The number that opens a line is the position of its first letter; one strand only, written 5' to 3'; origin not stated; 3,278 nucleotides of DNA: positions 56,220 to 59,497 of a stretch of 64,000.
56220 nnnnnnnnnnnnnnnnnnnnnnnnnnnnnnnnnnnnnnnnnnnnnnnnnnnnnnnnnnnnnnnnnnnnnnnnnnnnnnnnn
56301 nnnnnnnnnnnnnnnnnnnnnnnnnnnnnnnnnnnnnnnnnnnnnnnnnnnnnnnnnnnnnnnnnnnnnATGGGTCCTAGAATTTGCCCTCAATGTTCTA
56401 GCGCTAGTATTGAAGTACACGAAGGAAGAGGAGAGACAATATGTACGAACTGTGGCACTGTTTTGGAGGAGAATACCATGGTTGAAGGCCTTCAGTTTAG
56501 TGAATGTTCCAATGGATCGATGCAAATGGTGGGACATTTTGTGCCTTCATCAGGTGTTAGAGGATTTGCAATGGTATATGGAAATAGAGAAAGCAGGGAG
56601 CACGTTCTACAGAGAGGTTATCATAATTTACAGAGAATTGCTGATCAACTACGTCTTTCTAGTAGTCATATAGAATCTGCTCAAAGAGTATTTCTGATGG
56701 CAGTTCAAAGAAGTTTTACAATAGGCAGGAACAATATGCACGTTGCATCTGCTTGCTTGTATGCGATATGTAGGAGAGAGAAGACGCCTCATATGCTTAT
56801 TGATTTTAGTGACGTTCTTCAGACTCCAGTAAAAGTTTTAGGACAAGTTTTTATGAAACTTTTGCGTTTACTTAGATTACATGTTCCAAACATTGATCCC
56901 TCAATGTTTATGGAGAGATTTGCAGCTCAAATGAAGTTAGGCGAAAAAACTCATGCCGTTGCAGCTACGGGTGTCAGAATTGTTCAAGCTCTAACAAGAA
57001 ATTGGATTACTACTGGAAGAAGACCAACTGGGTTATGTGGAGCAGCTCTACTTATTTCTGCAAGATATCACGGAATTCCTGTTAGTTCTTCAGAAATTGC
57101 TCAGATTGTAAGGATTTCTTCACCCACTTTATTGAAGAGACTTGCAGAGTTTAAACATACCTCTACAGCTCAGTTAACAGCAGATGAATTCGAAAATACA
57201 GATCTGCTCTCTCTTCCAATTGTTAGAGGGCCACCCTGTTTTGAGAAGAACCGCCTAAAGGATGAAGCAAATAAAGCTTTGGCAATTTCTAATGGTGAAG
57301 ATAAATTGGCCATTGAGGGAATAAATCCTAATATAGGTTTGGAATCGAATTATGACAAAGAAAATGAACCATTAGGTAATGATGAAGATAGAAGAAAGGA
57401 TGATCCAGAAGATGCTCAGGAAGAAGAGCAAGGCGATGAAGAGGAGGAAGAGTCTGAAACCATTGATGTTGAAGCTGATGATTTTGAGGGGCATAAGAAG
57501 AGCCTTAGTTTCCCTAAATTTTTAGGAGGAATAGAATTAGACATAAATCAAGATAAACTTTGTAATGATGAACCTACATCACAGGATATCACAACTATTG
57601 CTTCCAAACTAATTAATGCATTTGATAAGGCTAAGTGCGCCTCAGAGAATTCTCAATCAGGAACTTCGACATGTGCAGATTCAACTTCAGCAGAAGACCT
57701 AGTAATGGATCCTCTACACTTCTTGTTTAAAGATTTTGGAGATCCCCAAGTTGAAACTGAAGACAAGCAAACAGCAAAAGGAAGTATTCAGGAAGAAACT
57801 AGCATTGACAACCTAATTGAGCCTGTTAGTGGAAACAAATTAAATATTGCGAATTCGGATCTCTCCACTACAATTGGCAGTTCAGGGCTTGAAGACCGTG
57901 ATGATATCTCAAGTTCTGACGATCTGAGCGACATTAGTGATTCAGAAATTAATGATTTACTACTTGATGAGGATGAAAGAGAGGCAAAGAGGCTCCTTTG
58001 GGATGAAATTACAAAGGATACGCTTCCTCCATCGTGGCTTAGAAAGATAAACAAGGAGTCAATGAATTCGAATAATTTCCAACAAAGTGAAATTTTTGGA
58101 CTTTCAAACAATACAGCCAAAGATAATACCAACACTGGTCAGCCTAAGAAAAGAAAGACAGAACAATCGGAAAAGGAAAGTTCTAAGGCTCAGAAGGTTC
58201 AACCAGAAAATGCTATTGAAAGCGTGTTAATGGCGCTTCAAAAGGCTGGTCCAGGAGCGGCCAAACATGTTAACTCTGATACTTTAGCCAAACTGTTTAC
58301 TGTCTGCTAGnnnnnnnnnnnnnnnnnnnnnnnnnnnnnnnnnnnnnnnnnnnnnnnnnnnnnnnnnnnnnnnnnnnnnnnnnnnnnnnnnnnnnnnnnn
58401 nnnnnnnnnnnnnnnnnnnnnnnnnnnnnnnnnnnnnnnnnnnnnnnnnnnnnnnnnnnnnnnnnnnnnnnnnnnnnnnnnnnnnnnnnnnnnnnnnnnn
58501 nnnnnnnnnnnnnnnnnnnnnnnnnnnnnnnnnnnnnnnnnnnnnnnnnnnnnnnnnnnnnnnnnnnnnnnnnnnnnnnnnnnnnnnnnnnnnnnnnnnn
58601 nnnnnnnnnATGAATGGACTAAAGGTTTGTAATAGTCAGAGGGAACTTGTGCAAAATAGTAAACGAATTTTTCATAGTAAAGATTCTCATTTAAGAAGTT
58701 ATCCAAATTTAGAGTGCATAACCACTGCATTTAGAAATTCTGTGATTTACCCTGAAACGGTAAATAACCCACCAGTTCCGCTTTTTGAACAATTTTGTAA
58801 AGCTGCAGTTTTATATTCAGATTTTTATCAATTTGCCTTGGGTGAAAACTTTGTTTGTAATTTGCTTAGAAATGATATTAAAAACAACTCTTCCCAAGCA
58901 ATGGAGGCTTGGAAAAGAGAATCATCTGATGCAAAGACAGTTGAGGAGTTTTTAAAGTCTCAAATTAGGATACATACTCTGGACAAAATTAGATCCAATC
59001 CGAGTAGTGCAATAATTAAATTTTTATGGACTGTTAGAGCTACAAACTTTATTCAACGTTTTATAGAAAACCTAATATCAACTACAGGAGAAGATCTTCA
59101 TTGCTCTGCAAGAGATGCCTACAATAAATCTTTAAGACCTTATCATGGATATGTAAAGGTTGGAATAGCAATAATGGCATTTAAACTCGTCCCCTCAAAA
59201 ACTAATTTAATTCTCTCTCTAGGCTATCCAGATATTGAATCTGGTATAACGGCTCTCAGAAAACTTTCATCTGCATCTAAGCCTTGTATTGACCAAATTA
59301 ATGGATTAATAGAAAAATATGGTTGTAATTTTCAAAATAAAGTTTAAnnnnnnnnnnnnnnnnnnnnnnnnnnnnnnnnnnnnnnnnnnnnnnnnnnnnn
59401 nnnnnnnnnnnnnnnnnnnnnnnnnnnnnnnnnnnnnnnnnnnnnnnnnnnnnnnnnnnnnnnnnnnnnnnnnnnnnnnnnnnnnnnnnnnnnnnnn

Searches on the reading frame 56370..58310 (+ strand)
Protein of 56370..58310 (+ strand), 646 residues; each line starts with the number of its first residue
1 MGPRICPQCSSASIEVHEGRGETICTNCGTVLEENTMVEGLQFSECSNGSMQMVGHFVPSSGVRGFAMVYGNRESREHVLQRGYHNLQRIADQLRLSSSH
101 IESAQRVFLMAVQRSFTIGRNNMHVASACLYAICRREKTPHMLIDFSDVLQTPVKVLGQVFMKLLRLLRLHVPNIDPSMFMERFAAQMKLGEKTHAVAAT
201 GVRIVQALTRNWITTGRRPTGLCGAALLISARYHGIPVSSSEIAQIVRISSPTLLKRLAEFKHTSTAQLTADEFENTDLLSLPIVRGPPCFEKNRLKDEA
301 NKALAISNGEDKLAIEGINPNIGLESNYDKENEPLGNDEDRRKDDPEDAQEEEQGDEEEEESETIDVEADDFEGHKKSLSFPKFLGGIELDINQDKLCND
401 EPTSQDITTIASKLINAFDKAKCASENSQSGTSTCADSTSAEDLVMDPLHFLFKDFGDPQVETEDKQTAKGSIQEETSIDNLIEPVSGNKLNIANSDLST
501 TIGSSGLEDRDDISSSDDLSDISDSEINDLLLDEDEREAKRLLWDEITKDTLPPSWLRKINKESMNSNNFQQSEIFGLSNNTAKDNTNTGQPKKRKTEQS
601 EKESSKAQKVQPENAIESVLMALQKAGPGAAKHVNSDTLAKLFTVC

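Call 3: search_protein_families(library=pfam, proteins=[window:56370-58310:+], max_evalue=0.01)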
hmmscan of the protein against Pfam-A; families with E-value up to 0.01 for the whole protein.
window:56370-58310:+ (646 aa): 5 families
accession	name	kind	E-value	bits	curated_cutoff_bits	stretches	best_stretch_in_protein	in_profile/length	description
PF00382.24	TFIIB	-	1.2e-35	121.8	23.6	2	78-165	3-90/92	Transcription factor TFIIB repeat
PF07741.18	BRF1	-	1.9e-12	47.8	25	1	520-643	1-98/99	Brf1-like TBP-binding domain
PF08271.17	Zn_Ribbon_TF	-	1.2e-11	44.4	29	1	5-44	2-41/43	TFIIB zinc-binding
PF22109.2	Zn_ribbon_tTFIIB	-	0.00015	22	28.6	1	4-31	10-38/40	Transcription factor IIB, zinc ribbon, Trypanosome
PF11781.13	Zn_ribbon_RRN7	-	0.0052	16.8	27.1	0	5-33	6-32/32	Zinc-finger of RNA-polymerase I-specific TFIIB, Rrn7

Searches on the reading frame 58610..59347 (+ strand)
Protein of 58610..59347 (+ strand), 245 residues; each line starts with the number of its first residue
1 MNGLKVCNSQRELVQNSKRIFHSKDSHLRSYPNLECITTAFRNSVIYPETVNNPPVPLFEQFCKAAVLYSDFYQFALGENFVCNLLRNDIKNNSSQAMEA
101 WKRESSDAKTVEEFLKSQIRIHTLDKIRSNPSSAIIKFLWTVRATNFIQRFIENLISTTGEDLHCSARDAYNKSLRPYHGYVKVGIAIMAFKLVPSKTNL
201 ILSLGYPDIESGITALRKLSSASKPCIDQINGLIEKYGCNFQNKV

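Call 47: search_protein_families(library=pfam, proteins=[window:58610-59347:+], max_evalue=0.001)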
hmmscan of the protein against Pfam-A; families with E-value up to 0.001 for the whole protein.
window:58610-59347:+ (245 aa): 1 family
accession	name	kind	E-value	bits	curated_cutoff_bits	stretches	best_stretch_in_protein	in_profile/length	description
PF08718.16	GLTP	-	3.3e-27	96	25.6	1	59-204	3-145/147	Glycolipid transfer protein (GLTP)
